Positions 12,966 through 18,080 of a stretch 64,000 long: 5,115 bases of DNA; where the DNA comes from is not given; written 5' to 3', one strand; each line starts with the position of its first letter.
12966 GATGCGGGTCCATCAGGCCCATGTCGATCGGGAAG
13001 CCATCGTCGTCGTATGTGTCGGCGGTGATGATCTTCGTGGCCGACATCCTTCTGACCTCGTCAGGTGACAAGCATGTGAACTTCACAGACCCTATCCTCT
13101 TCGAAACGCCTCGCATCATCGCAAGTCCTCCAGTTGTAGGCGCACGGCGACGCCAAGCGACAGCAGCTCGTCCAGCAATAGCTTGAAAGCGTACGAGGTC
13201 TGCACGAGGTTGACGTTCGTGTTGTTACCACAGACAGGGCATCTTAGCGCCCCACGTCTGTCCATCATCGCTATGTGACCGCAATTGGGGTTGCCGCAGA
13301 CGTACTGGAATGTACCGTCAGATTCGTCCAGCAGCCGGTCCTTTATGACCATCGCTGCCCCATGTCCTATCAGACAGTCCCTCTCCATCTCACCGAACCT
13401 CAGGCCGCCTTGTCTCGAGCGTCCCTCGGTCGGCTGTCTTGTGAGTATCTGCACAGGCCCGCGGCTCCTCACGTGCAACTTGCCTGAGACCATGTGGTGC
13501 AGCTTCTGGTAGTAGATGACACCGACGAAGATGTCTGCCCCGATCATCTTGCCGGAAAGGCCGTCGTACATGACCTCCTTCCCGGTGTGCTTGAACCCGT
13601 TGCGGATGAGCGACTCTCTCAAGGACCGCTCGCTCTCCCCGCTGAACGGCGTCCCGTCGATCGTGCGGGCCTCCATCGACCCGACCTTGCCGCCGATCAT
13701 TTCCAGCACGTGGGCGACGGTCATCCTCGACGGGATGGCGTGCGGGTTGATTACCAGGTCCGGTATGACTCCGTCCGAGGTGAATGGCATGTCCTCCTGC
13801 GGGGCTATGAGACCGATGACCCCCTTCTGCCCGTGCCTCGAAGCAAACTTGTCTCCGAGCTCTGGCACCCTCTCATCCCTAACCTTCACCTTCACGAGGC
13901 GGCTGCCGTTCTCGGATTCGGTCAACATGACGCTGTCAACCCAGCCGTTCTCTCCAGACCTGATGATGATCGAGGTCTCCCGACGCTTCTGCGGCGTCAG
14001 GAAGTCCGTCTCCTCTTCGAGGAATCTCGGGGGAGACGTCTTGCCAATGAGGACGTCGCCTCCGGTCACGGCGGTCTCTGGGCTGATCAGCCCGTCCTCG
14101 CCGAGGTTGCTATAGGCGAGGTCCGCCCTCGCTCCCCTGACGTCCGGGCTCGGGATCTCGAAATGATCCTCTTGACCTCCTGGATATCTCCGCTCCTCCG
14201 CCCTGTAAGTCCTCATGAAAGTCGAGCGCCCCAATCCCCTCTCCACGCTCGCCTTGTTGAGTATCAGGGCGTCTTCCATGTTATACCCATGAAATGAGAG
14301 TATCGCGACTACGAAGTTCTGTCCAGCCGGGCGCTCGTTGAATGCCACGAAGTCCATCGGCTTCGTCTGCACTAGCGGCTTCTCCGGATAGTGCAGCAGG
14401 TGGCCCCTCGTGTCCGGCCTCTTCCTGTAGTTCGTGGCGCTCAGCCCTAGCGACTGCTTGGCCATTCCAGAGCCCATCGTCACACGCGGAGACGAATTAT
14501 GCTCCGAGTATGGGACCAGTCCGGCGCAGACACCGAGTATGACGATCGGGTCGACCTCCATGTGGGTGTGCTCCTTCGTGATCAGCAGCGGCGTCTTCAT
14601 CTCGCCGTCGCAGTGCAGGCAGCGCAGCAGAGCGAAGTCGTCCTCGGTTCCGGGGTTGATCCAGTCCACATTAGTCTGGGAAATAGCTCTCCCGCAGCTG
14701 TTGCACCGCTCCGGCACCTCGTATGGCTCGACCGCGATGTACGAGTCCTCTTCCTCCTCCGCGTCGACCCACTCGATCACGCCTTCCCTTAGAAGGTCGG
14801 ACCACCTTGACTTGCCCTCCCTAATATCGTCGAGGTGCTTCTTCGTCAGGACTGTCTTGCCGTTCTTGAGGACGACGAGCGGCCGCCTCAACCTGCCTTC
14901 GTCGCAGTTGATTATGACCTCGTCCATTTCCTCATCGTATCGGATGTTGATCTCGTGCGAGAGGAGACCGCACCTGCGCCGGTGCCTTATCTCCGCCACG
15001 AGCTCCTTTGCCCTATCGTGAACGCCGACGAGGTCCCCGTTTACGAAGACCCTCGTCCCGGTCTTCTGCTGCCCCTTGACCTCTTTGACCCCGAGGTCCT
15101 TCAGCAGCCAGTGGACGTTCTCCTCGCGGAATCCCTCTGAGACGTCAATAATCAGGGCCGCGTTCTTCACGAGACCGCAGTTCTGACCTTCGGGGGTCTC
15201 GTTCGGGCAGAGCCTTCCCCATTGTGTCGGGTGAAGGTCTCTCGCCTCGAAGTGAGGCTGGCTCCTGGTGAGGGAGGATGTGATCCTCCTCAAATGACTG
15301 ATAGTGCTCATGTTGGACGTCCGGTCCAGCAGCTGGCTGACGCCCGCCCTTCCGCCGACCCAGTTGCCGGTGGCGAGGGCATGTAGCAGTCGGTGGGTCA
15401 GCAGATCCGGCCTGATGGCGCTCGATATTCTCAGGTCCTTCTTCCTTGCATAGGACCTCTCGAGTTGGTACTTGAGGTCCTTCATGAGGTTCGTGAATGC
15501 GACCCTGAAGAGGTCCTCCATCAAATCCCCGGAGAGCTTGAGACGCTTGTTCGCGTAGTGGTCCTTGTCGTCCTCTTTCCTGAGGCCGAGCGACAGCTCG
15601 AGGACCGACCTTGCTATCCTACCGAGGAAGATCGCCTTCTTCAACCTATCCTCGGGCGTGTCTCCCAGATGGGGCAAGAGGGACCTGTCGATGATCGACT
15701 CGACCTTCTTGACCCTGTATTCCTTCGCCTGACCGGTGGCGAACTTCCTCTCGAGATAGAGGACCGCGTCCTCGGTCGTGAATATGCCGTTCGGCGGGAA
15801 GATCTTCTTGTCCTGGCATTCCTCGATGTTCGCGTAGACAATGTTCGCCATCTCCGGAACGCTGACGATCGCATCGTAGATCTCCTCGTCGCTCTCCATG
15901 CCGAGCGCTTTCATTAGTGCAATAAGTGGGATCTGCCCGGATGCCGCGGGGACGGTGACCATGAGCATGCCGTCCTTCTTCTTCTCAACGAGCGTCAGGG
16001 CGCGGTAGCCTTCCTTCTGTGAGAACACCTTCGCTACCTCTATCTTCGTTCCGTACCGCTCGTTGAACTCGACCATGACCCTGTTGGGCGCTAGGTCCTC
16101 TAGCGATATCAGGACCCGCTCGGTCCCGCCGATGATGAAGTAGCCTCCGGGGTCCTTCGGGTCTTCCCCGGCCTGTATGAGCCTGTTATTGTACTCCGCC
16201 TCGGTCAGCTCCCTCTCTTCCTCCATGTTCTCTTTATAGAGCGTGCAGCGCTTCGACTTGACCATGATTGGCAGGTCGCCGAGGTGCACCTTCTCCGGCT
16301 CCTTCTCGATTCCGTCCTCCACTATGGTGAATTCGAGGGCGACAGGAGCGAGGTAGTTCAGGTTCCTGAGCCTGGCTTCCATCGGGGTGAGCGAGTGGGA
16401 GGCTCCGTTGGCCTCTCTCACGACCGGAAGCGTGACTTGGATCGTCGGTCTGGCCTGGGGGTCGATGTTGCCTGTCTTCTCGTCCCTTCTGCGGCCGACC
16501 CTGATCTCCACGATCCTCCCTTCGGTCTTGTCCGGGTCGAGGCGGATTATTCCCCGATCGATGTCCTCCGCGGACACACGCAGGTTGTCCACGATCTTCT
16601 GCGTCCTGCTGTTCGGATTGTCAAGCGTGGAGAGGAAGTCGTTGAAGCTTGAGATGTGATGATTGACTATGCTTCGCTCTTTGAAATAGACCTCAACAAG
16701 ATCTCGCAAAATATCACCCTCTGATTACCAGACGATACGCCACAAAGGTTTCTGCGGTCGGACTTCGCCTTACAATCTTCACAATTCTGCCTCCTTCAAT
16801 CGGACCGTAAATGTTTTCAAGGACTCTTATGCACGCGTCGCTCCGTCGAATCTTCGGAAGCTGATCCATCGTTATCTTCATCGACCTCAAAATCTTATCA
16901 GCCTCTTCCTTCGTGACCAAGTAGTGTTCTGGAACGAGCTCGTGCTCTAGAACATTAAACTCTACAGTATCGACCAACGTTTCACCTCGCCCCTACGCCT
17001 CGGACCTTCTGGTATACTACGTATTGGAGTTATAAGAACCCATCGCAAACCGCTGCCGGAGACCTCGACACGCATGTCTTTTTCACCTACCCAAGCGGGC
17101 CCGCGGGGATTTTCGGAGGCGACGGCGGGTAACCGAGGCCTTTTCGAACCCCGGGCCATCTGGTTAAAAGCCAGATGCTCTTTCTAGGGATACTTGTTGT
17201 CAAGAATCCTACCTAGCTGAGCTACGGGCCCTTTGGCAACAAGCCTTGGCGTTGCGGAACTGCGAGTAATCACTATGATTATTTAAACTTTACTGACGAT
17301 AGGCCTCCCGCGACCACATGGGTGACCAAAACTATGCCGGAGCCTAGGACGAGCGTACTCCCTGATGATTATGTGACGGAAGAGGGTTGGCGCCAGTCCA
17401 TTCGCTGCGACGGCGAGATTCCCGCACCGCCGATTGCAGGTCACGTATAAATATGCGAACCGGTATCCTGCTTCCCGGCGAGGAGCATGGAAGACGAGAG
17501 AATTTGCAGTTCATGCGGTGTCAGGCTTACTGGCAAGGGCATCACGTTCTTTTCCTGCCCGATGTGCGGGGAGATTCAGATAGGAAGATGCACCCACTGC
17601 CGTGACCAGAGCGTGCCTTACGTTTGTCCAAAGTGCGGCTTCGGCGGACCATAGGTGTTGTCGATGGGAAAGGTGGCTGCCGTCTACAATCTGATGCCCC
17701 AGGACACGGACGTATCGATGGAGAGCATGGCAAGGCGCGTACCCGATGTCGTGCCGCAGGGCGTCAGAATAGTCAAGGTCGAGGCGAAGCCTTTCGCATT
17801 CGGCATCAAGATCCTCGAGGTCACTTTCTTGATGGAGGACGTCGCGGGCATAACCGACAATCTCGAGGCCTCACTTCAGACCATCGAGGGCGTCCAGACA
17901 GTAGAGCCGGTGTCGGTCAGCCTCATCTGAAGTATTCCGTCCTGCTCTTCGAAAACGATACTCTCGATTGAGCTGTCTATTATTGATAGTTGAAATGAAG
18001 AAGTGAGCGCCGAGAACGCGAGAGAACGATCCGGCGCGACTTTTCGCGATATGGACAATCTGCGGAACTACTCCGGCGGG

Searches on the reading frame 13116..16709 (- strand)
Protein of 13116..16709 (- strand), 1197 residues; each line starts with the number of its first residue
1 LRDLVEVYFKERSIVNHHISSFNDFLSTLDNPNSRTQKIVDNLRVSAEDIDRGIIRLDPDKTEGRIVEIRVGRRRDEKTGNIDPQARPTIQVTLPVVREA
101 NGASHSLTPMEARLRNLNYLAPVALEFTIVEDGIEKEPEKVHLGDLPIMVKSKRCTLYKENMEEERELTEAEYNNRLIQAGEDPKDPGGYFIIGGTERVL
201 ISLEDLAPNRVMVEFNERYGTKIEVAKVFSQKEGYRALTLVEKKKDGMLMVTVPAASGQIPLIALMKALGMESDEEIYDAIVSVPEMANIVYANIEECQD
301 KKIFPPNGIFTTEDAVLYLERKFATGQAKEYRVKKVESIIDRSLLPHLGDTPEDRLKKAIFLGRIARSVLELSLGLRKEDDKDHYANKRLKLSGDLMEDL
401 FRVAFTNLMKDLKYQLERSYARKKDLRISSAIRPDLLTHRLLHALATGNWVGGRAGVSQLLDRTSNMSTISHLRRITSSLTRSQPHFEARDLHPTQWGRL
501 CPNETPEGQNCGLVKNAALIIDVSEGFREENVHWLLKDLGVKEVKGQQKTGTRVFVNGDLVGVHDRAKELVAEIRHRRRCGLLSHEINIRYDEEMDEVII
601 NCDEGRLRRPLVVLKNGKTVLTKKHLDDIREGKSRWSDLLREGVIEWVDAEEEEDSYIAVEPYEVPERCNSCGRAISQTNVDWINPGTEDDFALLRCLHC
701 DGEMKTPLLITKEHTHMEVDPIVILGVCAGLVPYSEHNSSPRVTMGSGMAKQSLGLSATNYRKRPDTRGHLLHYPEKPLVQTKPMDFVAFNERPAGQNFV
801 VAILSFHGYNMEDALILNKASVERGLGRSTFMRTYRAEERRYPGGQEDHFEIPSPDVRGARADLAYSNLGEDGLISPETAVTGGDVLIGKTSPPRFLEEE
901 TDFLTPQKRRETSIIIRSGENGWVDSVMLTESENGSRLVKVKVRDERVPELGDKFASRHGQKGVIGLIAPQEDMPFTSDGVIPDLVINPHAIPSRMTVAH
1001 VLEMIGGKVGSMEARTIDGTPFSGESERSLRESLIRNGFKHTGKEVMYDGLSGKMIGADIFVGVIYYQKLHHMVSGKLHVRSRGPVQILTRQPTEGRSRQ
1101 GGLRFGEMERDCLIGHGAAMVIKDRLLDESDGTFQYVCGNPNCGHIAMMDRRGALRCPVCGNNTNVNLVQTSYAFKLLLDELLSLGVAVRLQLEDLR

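Call 7: find_related_loci(query=window:13116-16709:-, collection=genome_contigs, flank=3000)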
Query window:13116-16709:- (1197 aa) in genome_contigs; peptide patterns used: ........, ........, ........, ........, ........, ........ (x = any residue, [..] = any of these).
600 stretches matched a pattern (row limit reached: there are more); 589 encode a relative of the query (tblastn E <= 1e-3); the best 80 are kept; 80 distinct loci.
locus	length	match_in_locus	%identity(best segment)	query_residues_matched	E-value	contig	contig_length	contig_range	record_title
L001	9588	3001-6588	86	1-1197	0e+0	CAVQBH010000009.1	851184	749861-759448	MAG: uncultured Methanomassiliicoccales archaeon isolate MFD01476.bin.2.74 genome assembly, contig: contig_43695, whole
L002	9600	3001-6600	83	1-1197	0e+0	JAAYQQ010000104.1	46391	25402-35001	MAG: Methanobacteriota archaeon isolate AS22ysBPME_74 156066_AS22, whole genome shotgun sequence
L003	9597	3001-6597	82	1-1197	0e+0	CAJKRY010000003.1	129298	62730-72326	TPA_asm: uncultured Methanomassiliicoccus sp. isolate ERR1305901-bin.41 genome assembly, contig: NODE_181_length_129298_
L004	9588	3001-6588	83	1-1197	0e+0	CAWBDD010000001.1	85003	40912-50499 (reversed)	MAG: uncultured Thermoplasmata archaeon isolate MFD00709.bin.2.183 genome assembly, contig: contig_106811, whole genome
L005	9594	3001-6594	83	1-1197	0e+0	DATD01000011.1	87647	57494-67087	MAG TPA_asm: Methanomassiliicoccus sp. UBA345 UBA345_contig_2418, whole genome shotgun sequence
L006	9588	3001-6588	79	1-1197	0e+0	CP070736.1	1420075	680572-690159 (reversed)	MAG: Methanobacteriota archaeon isolate bin4 chromosome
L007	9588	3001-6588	78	1-1197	0e+0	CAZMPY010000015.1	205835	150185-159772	MAG TPA_asm: uncultured Thermoplasmata archaeon isolate binchicken_co255_206 genome assembly, contig: k141_4325208, whol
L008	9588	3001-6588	78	1-1197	0e+0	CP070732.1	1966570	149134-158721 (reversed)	MAG: Methanobacteriota archaeon isolate bin41 chromosome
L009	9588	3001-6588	77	1-1197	0e+0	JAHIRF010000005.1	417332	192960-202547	MAG: Thermoplasmatota archaeon isolate MM_PC_MetaG.mb.116 MM_PC_MetaG.mb.116_k141_499931, whole genome shotgun sequence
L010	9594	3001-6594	77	1-1197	0e+0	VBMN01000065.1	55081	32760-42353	MAG: Methanobacteriota archaeon isolate EA_24 14_0929_12_30cm_scaffold_1749, whole genome shotgun sequence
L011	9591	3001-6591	77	1-1197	0e+0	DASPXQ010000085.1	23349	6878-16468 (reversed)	MAG TPA_asm: Thermoplasmata archaeon isolate SMAG_U11571 k141_432083, whole genome shotgun sequence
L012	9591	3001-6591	76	1-1197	0e+0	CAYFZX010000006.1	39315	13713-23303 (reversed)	MAG TPA_asm: uncultured Methanomassiliicoccales archaeon isolate ERP108616_co2_132 genome assembly, contig: NODE_1169_le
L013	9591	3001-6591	77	1-1197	0e+0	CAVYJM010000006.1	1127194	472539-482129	MAG: uncultured Thermoplasmata archaeon isolate MFD01299.bin.2.33 genome assembly, contig: contig_17467, whole genome sh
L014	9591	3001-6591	76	1-1197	0e+0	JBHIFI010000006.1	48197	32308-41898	MAG: Thermoplasmata archaeon isolate b1.sp2_bin.58 NODE_91_length_48197_cov_10.229010, whole genome shotgun sequence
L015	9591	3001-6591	76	1-1197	0e+0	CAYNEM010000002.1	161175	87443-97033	MAG TPA_asm: uncultured Methanomassiliicoccales archaeon isolate SRP119689_co1_217 genome assembly, contig: NODE_56_leng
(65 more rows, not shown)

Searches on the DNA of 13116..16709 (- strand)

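Call 68: search_rna_families(sources=[L021, L066, L070, L001, L008, L010, L026, L028, L029, L030, L053], threshold=gathering)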
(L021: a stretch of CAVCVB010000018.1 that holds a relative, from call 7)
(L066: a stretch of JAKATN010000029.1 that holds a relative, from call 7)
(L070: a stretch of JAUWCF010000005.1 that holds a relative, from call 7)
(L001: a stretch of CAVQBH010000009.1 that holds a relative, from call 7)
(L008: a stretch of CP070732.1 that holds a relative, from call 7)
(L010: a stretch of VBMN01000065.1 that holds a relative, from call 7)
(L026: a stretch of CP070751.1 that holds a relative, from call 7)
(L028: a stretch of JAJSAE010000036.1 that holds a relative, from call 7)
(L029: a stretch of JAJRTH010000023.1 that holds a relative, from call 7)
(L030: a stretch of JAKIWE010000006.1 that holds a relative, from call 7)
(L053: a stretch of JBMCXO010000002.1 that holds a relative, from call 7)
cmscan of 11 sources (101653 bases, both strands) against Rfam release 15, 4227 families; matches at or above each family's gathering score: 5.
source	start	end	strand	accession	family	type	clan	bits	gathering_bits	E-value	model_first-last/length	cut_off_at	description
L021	2111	2184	+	RF00005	tRNA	Gene; tRNA;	CL00001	74.9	29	2.2e-14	1-71/71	no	tRNA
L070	2564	2637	+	RF00005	tRNA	Gene; tRNA;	CL00001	71.8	29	1.5e-13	1-71/71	no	tRNA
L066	2451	2524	+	RF00005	tRNA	Gene; tRNA;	CL00001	69.3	29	7.7e-13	1-71/71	no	tRNA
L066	45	166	+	RF00001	5S_rRNA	Gene; rRNA;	CL00113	66.4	38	1.4e-11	1-120/120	no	5S ribosomal RNA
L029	2618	2676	+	RF00005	tRNA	Gene; tRNA;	CL00001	29.1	29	0.09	8-63/71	no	tRNA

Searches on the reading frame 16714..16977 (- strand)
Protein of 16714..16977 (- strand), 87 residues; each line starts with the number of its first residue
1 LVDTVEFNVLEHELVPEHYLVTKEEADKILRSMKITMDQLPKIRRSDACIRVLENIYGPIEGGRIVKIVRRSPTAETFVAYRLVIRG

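Call 26: find_encoding_contigs(protein=window:16714-16977:-, flank=2000, max_places=6)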
Protein window:16714-16977:- (87 aa): 5 contigs read that carry it; 5 places shown.
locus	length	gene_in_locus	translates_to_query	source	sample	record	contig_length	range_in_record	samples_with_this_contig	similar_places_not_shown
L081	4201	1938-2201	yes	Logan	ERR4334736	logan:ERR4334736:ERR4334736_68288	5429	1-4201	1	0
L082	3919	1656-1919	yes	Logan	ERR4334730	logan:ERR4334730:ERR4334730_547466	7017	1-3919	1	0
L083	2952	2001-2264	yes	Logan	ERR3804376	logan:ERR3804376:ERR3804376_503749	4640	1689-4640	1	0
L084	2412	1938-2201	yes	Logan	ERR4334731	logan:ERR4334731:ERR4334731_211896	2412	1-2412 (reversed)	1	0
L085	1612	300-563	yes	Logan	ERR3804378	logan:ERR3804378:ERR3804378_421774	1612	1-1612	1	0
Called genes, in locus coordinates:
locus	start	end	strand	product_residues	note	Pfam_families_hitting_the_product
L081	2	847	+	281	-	?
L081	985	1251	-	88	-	PF00736:EF1_GNE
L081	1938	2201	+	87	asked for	PF01191:RNA_pol_Rpb5_C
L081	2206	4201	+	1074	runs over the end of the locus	?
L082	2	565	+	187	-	?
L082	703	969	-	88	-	PF00736:EF1_GNE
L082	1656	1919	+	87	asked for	PF01191:RNA_pol_Rpb5_C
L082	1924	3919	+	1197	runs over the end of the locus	PF04563:RNA_pol_Rpb2_1, PF04561:RNA_pol_Rpb2_2, PF04565:RNA_pol_Rpb2_3, PF04566:RNA_pol_Rpb2_4, PF04567:RNA_pol_Rpb2_5, PF00562:RNA_pol_Rpb2_6, PF04560:RNA_pol_Rpb2_7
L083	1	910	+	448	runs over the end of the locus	PF00390:malic, PF03949:Malic_M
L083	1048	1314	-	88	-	PF00736:EF1_GNE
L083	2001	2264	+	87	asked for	PF01191:RNA_pol_Rpb5_C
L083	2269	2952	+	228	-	?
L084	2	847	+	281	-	?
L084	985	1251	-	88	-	PF00736:EF1_GNE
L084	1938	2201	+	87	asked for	PF01191:RNA_pol_Rpb5_C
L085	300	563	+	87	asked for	PF01191:RNA_pol_Rpb5_C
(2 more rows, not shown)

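Call 60: search_protein_families(library=pfam, proteins=[window:16714-16977:-], max_evalue=0.00001)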
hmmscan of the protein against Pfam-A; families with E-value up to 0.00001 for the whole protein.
window:16714-16977:- (87 aa): 1 family
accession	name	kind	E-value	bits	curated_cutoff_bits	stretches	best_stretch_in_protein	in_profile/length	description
PF01191.24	RNA_pol_Rpb5_C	-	3.7e-26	91.1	23.5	1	7-84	1-73/73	RNA polymerase Rpb5, C-terminal domain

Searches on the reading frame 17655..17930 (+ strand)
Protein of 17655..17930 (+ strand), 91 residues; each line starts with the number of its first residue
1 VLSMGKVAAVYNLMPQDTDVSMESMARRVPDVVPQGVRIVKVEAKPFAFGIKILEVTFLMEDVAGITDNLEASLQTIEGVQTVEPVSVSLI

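Call 60: search_protein_families(library=pfam, proteins=[window:17655-17930:+], max_evalue=0.00001)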
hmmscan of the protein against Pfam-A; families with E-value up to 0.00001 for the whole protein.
window:17655-17930:+ (91 aa): 1 family
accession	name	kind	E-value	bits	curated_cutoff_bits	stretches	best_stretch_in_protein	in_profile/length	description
PF00736.24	EF1_GNE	-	4.3e-17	62.4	20.8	1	9-89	2-86/88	EF-1 guanine nucleotide exchange domain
